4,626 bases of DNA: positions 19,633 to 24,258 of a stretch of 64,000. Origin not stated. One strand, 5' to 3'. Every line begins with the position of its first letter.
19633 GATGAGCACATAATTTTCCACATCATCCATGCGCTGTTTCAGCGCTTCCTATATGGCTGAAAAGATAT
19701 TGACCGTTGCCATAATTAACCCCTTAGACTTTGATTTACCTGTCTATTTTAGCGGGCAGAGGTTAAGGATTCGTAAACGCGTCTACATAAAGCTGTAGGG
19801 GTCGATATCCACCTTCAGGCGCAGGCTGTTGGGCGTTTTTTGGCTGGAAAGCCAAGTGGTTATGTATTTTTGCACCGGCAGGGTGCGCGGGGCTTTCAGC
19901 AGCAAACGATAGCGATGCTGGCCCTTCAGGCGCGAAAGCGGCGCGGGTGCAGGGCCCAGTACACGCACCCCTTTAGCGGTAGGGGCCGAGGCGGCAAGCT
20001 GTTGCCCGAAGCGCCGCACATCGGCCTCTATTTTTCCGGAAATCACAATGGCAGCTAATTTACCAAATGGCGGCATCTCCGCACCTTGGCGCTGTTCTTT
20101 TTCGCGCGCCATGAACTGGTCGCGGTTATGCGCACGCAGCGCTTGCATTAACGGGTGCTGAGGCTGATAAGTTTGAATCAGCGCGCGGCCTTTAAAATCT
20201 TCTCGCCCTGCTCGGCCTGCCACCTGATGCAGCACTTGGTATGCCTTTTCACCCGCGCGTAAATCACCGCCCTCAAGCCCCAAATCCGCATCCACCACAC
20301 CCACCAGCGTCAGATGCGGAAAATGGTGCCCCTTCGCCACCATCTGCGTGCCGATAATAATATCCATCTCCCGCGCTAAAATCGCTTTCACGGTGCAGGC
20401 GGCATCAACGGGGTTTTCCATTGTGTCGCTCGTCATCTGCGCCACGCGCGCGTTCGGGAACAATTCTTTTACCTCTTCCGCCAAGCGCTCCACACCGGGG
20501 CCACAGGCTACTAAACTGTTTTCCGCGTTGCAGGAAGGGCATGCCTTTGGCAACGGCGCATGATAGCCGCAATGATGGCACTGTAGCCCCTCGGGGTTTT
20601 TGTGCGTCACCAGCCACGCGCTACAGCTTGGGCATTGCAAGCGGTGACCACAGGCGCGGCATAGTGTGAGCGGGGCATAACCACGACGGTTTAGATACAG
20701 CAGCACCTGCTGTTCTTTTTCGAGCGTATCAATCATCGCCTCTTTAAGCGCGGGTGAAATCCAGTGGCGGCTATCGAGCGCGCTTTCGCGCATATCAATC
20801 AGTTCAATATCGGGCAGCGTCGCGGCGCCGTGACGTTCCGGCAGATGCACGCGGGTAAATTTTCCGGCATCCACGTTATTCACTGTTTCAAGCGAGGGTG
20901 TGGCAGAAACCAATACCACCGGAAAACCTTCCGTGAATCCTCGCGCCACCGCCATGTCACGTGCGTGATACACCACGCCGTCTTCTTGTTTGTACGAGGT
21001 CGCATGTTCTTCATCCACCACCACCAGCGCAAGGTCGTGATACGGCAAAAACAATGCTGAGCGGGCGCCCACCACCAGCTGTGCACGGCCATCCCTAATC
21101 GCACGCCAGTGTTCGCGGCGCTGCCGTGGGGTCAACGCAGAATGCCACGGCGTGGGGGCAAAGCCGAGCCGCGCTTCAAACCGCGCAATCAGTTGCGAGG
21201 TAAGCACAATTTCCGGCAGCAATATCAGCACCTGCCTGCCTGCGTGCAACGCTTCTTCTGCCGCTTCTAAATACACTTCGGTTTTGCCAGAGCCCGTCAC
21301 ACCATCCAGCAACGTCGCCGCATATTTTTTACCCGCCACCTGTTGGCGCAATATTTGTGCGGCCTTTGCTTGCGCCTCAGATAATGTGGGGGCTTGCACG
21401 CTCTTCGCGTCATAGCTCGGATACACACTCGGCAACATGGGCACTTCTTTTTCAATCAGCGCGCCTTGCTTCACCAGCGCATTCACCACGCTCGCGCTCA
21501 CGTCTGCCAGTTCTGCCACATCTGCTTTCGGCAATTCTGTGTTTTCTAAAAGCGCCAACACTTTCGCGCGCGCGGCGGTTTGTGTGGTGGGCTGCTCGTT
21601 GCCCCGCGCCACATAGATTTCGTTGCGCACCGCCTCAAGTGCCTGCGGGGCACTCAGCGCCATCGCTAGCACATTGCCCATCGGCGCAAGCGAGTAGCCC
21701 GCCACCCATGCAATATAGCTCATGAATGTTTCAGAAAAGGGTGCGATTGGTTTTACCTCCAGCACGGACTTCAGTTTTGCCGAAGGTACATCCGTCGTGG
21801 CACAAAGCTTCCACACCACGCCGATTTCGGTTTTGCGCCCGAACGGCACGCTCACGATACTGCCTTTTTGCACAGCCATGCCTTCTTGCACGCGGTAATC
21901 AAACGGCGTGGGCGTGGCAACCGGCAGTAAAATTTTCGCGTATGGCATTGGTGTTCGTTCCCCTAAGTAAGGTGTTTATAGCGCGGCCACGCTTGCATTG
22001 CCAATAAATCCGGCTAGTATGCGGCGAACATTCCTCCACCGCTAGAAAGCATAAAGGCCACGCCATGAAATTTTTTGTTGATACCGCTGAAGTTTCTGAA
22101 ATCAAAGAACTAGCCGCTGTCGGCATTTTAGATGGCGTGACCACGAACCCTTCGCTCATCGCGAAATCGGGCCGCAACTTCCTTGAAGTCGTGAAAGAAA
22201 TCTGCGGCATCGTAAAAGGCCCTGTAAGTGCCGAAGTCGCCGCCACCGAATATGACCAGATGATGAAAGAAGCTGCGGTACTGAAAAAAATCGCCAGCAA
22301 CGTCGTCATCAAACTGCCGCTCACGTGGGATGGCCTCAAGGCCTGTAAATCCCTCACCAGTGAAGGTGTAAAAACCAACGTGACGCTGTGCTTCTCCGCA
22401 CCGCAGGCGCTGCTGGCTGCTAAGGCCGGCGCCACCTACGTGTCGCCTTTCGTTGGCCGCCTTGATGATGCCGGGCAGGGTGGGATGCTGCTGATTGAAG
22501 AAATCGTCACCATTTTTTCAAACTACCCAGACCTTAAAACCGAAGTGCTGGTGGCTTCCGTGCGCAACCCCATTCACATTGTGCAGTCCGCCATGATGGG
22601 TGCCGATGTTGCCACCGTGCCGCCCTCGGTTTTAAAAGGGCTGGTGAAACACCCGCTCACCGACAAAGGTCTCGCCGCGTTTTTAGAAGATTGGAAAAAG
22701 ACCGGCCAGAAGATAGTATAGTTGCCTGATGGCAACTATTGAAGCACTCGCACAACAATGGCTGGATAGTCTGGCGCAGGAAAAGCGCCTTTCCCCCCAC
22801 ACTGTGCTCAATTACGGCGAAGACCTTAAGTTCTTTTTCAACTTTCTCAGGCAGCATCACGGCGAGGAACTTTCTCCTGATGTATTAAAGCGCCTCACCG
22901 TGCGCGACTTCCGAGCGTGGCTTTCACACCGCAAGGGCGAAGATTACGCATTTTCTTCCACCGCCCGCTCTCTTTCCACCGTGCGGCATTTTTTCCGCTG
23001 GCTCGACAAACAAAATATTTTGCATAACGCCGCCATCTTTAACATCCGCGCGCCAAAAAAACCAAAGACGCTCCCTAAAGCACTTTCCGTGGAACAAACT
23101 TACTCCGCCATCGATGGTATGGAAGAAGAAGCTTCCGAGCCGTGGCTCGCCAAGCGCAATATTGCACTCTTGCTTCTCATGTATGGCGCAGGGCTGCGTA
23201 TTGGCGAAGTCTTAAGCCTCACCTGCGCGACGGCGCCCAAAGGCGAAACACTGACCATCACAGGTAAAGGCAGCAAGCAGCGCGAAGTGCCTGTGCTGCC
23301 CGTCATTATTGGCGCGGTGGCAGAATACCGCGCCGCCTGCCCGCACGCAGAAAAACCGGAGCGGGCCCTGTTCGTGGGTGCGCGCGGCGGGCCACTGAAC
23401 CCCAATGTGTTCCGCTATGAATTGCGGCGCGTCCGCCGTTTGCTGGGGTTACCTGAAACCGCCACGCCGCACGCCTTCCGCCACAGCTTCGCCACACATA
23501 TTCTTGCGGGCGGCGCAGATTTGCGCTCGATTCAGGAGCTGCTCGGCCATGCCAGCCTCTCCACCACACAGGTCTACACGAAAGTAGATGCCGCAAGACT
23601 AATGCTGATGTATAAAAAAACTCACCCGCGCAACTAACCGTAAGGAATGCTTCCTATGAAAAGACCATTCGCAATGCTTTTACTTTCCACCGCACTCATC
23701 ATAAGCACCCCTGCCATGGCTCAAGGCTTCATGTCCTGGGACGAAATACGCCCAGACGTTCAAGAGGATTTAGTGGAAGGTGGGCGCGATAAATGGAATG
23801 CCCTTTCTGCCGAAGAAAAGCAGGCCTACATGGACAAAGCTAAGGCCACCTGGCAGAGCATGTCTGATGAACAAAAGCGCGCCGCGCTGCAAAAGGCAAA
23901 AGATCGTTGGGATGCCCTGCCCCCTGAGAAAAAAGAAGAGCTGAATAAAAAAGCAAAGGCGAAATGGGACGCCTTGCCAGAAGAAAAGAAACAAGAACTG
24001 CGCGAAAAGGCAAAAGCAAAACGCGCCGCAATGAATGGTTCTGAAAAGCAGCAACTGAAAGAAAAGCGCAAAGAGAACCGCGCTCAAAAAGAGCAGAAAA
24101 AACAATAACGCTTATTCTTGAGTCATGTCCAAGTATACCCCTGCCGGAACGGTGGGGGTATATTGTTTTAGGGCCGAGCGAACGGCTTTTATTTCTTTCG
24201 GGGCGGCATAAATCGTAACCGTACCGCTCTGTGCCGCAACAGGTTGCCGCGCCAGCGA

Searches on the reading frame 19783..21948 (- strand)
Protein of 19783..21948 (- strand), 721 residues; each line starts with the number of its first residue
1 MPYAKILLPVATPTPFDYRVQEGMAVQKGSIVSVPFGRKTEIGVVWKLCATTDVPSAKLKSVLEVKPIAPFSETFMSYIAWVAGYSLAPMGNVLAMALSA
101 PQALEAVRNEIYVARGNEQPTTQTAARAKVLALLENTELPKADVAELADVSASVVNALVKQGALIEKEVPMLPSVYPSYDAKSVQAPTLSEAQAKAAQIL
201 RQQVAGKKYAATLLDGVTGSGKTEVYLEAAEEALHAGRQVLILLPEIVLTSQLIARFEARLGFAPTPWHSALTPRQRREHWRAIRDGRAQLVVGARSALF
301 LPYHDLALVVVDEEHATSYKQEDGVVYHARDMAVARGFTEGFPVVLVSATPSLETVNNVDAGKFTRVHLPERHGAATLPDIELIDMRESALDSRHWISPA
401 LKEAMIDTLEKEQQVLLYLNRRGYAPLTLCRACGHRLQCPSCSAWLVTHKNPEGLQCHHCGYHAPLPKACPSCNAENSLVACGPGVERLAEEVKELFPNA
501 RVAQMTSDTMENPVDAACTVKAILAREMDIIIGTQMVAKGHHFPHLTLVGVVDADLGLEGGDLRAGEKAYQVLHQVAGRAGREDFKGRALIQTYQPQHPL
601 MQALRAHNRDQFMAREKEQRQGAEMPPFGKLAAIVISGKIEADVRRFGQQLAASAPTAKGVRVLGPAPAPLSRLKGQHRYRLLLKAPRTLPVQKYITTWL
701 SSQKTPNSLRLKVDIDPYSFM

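Call 42: search_protein_families(library=pfam, proteins=[window:19783-21948:-], max_evalue=0.00001)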
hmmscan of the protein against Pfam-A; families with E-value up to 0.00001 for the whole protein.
window:19783-21948:- (721 aa): 6 families
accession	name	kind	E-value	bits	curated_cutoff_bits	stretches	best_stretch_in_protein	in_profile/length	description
PF18074.6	PriA_C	-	7.1e-22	78.5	26.9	1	627-717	1-95/95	Primosomal protein N C-terminal domain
PF17764.6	PriA_3primeBD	-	1.4e-21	76.6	22.7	1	5-98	1-95/96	3'DNA-binding domain (3'BD)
PF00270.35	DEAD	-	1.6e-18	67.5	26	1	210-358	15-166/167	DEAD/DEAH box helicase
PF04851.21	ResIII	-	8.6e-10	39.2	22.5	1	189-321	4-141/164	Type III restriction enzyme, res subunit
PF18319.7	Zn_ribbon_PriA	-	2e-08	34.5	26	1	439-465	1-27/27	PriA DNA helicase Cys-rich region (CRR) domain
PF00271.37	Helicase_C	-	2.8e-06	28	23.5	0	499-582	39-108/110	Helicase conserved C-terminal domain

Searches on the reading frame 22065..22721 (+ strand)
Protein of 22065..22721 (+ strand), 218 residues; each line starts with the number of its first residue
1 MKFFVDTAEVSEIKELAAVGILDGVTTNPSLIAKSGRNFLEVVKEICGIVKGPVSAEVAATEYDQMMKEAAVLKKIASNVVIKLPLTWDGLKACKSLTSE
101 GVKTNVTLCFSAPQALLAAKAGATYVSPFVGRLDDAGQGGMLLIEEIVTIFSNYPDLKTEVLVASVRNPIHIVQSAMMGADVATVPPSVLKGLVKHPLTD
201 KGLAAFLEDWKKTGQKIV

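Call 50: search_protein_families(library=pfam, proteins=[window:22065-22721:+], max_evalue=0.0001)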
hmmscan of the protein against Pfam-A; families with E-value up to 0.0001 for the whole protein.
window:22065-22721:+ (218 aa): 1 family
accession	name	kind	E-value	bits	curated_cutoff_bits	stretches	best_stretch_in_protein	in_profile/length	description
PF00923.25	TAL_FSA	-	1.9e-63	215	27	1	3-216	1-284/285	Transaldolase/Fructose-6-phosphate aldolase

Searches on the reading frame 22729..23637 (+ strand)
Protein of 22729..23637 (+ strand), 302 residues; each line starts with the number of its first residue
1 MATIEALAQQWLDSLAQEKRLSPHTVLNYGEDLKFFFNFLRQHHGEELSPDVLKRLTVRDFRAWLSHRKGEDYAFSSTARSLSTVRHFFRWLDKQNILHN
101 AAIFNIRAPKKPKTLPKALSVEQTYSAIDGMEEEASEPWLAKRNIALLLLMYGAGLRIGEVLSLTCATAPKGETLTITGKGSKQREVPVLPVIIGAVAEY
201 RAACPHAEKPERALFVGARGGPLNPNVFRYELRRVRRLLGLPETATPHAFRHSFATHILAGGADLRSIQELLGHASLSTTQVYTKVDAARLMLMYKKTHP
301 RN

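Call 50: search_protein_families(library=pfam, proteins=[window:22729-23637:+], max_evalue=0.0001)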
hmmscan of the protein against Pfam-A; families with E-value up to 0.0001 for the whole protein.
window:22729-23637:+ (302 aa): 2 families
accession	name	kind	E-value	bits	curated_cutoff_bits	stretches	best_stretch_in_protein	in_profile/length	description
PF00589.27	Phage_integrase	-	4e-32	111.8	27.1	1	140-288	20-170/172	Phage integrase family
PF02899.23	Phage_int_SAM_1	-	3.1e-19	69.5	22.3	1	9-95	2-82/83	Phage integrase, N-terminal SAM-like domain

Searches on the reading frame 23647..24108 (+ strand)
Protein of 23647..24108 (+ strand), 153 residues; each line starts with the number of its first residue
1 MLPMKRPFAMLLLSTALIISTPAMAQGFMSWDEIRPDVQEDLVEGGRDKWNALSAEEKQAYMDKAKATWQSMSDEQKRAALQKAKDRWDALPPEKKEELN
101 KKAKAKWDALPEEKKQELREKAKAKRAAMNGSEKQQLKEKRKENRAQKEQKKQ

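Call 50: search_protein_families(library=pfam, proteins=[window:23647-24108:+], max_evalue=0.0001)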
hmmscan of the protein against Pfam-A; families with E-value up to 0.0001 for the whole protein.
window:23647-24108:+ (153 aa): 1 family
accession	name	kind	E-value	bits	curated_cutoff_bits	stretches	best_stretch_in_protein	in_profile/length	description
PF11304.13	DUF3106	-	5.4e-12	46.6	24.3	1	30-120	18-104/104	Protein of unknown function (DUF3106)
